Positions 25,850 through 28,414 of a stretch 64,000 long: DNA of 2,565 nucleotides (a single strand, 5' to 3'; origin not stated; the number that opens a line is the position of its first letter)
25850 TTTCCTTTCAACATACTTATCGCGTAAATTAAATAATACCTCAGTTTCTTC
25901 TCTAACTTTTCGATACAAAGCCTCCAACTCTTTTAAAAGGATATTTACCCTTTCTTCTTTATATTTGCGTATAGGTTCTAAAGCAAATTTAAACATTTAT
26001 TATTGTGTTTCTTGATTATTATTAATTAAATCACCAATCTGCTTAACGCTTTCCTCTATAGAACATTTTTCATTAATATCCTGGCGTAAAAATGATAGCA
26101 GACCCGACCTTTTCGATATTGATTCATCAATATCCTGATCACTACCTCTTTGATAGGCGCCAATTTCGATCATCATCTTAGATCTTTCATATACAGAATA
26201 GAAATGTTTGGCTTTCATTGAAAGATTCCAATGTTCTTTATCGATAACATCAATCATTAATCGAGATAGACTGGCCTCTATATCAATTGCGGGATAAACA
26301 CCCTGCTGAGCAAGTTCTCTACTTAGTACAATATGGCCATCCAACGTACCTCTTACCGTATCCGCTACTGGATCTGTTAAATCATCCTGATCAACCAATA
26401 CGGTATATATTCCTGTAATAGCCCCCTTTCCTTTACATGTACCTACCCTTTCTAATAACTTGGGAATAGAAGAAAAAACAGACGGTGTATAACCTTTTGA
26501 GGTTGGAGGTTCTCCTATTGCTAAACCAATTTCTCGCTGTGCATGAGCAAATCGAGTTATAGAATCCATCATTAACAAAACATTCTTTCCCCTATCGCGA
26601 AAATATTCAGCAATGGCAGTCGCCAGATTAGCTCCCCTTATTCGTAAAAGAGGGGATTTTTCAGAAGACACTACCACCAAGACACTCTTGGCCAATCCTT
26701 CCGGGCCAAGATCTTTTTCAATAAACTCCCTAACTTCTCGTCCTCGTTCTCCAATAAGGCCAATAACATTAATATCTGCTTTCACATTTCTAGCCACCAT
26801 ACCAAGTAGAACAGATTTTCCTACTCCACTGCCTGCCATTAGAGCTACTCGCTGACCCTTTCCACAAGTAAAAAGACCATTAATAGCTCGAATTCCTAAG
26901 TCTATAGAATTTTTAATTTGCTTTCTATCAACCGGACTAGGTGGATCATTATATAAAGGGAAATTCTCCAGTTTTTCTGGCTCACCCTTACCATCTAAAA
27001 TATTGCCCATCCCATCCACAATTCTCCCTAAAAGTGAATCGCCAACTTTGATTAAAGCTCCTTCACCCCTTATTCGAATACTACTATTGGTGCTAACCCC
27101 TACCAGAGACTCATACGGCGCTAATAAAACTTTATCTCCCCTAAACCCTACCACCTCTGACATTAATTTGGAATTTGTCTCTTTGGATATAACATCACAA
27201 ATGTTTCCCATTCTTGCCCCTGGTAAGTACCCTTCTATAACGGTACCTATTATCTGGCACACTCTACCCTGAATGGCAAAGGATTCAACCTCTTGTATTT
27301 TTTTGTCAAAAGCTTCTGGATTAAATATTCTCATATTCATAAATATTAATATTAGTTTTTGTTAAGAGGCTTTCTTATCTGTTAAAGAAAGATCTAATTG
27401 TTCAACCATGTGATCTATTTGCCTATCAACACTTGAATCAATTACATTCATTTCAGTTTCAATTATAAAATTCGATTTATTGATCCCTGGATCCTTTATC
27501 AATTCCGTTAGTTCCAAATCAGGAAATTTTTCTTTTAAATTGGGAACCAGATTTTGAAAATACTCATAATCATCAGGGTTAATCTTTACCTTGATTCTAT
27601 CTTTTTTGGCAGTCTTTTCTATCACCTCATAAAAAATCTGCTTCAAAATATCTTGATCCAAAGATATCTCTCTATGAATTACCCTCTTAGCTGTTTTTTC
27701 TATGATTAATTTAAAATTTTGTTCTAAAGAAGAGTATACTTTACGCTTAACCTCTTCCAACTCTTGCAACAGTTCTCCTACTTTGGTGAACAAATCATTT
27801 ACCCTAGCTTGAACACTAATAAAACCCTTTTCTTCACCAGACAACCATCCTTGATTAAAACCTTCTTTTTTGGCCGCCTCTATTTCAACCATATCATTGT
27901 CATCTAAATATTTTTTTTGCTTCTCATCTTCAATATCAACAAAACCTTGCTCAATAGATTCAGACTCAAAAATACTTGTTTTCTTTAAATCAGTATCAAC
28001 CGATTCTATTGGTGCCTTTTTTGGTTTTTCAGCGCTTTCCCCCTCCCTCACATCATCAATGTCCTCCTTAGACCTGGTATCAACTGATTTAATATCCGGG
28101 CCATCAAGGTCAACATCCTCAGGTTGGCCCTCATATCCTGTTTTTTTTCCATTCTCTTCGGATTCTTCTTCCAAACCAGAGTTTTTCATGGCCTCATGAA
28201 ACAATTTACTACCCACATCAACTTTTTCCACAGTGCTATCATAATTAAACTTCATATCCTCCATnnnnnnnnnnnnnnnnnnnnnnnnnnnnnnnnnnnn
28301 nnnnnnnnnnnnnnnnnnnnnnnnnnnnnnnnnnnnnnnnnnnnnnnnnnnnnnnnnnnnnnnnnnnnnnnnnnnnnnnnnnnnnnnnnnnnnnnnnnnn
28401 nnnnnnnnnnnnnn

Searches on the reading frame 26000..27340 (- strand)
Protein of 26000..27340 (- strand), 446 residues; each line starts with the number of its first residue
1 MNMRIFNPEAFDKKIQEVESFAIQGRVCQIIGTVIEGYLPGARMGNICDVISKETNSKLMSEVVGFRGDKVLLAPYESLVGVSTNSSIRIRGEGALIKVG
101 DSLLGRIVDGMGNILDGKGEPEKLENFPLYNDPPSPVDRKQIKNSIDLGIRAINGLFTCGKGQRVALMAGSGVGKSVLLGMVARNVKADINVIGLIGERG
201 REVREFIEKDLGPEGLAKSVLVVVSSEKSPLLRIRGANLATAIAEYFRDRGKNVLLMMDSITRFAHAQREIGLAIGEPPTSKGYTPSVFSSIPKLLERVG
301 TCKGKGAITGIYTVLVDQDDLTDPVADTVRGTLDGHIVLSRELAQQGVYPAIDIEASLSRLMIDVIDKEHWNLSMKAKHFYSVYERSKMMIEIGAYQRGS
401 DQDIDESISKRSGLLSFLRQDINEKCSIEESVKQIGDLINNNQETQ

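Call 4: search_protein_families(library=pfam, proteins=[window:26000-27340:-], max_evalue=0.01)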
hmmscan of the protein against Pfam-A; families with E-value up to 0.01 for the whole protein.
window:26000-27340:- (446 aa): 4 families
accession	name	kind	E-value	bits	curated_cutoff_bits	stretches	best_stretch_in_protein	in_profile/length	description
PF00006.31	ATP-synt_ab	-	4.7e-86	288.3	29.5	1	149-359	1-213/213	ATP synthase alpha/beta family, nucleotide-binding domain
PF18269.6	T3SS_ATPase_C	-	1.5e-21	76.4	22.7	1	367-435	2-70/72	T3SS EscN ATPase C-terminal domain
PF02874.29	ATP-synt_ab_N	-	2e-05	25.4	20.9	1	27-89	1-66/69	ATP synthase alpha/beta family, beta-barrel domain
PF00005.33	ABC_tran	-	0.003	18.6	25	1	157-190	6-39/137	ABC transporter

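Call 23: find_related_loci(query=window:26000-27340:-, collection=genome_contigs, flank=4000)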
Query window:26000-27340:- (446 aa) in genome_contigs; peptide patterns used: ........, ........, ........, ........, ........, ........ (x = any residue, [..] = any of these).
600 stretches matched a pattern (row limit reached: there are more); 555 encode a relative of the query (tblastn E <= 1e-3); the best 80 are kept; 80 distinct loci.
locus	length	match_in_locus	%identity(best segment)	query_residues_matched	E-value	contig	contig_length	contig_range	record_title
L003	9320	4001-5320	54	2-444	7e-157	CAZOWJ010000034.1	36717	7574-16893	MAG TPA_asm: uncultured Desulfocapsaceae bacterium isolate SRP155585_co2_237 genome assembly, contig: NODE_339_length_36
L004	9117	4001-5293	55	14-444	8e-157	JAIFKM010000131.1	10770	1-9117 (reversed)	MAG: Desulfobulbaceae bacterium isolate bin_102 scaffold_8939, whole genome shotgun sequence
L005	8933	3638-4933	56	6-441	2e-156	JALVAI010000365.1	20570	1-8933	MAG: Desulfobulbaceae bacterium isolate 132-544_metabat2_scaf2bin.068 132-544_scaffold_508_c1, whole genome shotgun sequ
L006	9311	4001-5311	54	11-445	2e-155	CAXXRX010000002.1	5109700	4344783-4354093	MAG: Desulfocapsaceae bacterium isolate 1aa78899-e997-4579-a1ce-6e823d9c38b0 genome assembly, contig: contig_2, whole ge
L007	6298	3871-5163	54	15-444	4e-156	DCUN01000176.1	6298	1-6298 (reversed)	MAG TPA_asm: Desulfobulbaceae bacterium UBA2213 UBA2213_contig_33535, whole genome shotgun sequence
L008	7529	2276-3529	57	23-440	1e-155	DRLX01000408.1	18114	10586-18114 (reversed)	MAG TPA_asm: Desulfobulbaceae bacterium isolate HyVt-474 HyVt-474_k145_585182, whole genome shotgun sequence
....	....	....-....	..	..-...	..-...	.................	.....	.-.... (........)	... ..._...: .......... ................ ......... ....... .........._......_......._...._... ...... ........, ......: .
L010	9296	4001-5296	56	15-446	1e-154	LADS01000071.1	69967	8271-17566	MAG: Desulfobulbaceae bacterium BRH_c16a BRHa_1001461, whole genome shotgun sequence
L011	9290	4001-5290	55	15-444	8e-155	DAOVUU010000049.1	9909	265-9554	MAG TPA_asm: Desulfobulbaceae bacterium isolate CSMAG_1687 CSMAG_1687_k141_837159_length_9909_cov_12.7140, whole genome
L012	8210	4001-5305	54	13-446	3e-154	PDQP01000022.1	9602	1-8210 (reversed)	MAG: Deltaproteobacteria bacterium isolate DOLZORAL124_49_6 DolZOral124_scaffold_11709, whole genome shotgun sequence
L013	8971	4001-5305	55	12-446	3e-154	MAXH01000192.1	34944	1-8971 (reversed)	MAG: Desulfobulbaceae bacterium S3730MH12 k99_3328281, whole genome shotgun sequence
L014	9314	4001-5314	54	8-444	8e-154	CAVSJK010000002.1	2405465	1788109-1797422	MAG: uncultured delta proteobacterium isolate MFD01721.bin.1.248 genome assembly, contig: contig_1585, whole genome shot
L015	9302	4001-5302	54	11-444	1e-153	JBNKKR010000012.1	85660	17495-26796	MAG: Desulfocapsaceae bacterium isolate H1H2.bin.35.strict NODE_12_length_85660_cov_5.616746, whole genome shotgun seque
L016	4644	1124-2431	53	11-446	9e-157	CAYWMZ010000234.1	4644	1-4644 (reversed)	MAG TPA_asm: uncultured Desulfocapsa sp. isolate SRP128015_co3_85 genome assembly, contig: NODE_26504_length_4644_cov_5.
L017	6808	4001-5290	54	14-443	2e-153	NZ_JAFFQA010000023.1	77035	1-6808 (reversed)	Desulfobulbus rhabdoformis strain DSM 8777 NODE_23_length_77035_cov_24.9752, whole genome shotgun sequence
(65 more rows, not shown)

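Call 36: find_encoding_contigs(protein=window:26000-27340:-, flank=2500, max_places=10)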
Protein window:26000-27340:- (446 aa): 12 contigs read that carry it; 10 places shown.
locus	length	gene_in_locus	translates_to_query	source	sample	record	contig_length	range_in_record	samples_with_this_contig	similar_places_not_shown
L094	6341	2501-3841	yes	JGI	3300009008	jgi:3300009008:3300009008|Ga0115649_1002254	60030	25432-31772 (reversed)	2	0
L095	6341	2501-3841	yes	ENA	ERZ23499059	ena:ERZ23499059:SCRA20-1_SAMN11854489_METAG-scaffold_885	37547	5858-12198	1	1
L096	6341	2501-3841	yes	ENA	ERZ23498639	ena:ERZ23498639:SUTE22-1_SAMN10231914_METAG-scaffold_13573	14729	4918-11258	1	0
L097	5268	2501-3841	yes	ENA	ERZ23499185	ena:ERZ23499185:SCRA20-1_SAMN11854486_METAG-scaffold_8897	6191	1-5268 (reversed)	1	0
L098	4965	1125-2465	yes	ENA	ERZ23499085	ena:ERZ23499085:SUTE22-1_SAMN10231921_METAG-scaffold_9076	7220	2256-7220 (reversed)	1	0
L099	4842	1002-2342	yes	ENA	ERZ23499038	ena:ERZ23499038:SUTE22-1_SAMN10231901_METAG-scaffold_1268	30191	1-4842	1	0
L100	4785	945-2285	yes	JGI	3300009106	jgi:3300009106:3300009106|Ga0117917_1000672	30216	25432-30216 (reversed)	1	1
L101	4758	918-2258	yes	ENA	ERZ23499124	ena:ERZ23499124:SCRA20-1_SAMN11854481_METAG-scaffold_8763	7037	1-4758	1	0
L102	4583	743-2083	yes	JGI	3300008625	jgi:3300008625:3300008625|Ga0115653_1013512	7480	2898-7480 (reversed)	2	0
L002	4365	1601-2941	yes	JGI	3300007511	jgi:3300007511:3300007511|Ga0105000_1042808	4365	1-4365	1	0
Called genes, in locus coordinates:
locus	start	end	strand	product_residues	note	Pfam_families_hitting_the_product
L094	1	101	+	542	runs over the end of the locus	PF01514:YscJ_FliF, PF08345:YscJ_FliF_C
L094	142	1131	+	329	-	PF03448:MgtE_N (faint), PF14842:FliG_N, PF14841:FliG_M, PF14842:FliG_N (weak), PF01706:FliG_C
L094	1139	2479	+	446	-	PF02108:FliH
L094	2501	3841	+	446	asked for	PF02874:ATP-synt_ab_N (faint), PF00006:ATP-synt_ab, PF18269:T3SS_ATPase_C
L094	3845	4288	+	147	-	PF02050:FliJ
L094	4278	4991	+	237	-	-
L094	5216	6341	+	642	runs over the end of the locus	PF02120:Flg_hook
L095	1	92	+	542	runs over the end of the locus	PF01514:YscJ_FliF, PF08345:YscJ_FliF_C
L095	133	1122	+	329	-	PF03448:MgtE_N (faint), PF14842:FliG_N, PF14841:FliG_M, PF14842:FliG_N (weak), PF01706:FliG_C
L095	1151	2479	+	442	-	-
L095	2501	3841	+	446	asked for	PF02874:ATP-synt_ab_N (faint), PF00006:ATP-synt_ab, PF18269:T3SS_ATPase_C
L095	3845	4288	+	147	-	PF02050:FliJ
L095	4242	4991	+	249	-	-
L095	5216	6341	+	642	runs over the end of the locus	PF02120:Flg_hook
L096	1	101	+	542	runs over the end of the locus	PF01514:YscJ_FliF, PF08345:YscJ_FliF_C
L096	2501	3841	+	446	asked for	PF02874:ATP-synt_ab_N (faint), PF00006:ATP-synt_ab, PF18269:T3SS_ATPase_C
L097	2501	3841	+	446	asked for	PF02874:ATP-synt_ab_N (faint), PF00006:ATP-synt_ab, PF18269:T3SS_ATPase_C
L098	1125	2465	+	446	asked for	PF02874:ATP-synt_ab_N (faint), PF00006:ATP-synt_ab, PF18269:T3SS_ATPase_C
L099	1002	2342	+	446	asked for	PF02874:ATP-synt_ab_N (faint), PF00006:ATP-synt_ab, PF18269:T3SS_ATPase_C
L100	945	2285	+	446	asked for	PF02874:ATP-synt_ab_N (faint), PF00006:ATP-synt_ab, PF18269:T3SS_ATPase_C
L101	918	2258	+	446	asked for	PF02874:ATP-synt_ab_N (faint), PF00006:ATP-synt_ab, PF18269:T3SS_ATPase_C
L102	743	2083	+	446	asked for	PF02874:ATP-synt_ab_N (faint), PF00006:ATP-synt_ab, PF18269:T3SS_ATPase_C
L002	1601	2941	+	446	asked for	PF02874:ATP-synt_ab_N (faint), PF00006:ATP-synt_ab, PF18269:T3SS_ATPase_C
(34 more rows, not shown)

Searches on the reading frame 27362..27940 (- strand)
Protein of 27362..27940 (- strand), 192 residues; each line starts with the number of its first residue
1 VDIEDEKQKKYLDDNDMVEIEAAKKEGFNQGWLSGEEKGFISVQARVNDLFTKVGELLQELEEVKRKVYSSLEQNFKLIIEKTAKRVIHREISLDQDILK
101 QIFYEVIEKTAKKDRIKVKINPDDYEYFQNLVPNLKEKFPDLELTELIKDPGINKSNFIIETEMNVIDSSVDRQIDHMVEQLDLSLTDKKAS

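Call 12: find_homologous_proteins(query=window:27362-27940:-, max_evalue=0.001)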
Query window:27362-27940:-: 260 candidates shared short words with the query, none scored E <= 0.001.

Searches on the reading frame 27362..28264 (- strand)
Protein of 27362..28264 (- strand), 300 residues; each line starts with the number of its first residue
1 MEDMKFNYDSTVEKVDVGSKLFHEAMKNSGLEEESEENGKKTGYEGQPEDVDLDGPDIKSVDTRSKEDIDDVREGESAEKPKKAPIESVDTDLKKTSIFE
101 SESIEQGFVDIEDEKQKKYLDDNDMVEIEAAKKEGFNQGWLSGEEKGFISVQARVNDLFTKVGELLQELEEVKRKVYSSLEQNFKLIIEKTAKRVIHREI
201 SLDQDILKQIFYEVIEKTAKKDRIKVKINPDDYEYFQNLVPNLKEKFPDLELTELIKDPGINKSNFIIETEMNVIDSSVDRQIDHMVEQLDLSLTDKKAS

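Call 30: find_encoding_contigs(protein=window:27362-28264:-, flank=3000, max_places=10)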
Protein window:27362-28264:- (300 aa): 2 contigs read that carry it; 1 place shown.
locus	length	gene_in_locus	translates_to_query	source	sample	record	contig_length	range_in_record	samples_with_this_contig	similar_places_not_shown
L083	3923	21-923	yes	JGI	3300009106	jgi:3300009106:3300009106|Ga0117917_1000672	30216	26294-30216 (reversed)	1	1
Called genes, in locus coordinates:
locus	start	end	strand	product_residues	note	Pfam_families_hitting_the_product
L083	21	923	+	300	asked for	PF02108:FliH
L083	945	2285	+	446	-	PF02874:ATP-synt_ab_N (faint), PF00006:ATP-synt_ab, PF18269:T3SS_ATPase_C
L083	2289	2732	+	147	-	PF02050:FliJ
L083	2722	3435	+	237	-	-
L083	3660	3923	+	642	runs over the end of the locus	PF02120:Flg_hook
